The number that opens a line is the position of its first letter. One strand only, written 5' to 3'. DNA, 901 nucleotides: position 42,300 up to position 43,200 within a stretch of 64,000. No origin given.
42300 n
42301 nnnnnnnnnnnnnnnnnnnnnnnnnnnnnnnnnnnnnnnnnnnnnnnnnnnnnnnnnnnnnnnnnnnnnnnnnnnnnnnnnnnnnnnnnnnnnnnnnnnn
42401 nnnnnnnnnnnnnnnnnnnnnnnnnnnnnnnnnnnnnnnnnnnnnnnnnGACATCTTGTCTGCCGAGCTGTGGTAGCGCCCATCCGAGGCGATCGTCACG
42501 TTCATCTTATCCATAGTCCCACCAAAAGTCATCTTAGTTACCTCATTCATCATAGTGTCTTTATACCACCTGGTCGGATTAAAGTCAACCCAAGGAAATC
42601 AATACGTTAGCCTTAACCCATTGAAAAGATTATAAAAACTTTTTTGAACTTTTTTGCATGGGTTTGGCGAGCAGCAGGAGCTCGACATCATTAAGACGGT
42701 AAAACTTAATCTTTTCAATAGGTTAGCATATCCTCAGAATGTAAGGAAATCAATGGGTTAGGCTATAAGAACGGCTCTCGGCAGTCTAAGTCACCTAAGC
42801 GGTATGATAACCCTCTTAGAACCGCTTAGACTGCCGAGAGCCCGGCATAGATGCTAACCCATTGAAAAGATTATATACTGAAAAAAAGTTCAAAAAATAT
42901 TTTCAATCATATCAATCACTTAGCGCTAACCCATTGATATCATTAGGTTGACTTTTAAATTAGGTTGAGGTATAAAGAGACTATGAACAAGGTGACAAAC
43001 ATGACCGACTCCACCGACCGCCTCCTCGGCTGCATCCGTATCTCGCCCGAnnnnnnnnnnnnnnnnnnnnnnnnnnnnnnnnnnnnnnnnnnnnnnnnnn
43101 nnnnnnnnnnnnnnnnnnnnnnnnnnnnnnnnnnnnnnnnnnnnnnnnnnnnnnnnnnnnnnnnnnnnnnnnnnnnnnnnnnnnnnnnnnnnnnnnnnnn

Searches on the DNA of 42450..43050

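Call 52: search_rna_families(source=window, start=42450, end=43050, threshold=evalue, max_evalue=1)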
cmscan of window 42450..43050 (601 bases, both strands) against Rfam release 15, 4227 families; matches with E-value up to 1: 3.
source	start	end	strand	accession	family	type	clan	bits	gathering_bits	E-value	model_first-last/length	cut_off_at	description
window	42773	42842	+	RF03483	MIR319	Gene; miRNA;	-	23.7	54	0.015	11-82/92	no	MIR319 microRNA precursor family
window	42773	42842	+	RF03739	mir-4529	Gene; miRNA;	-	22.5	88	0.091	12-72/83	no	mir-4529 microRNA precursor family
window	42773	42842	-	RF03739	mir-4529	Gene; miRNA;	-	22.3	88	0.1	12-72/83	no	mir-4529 microRNA precursor family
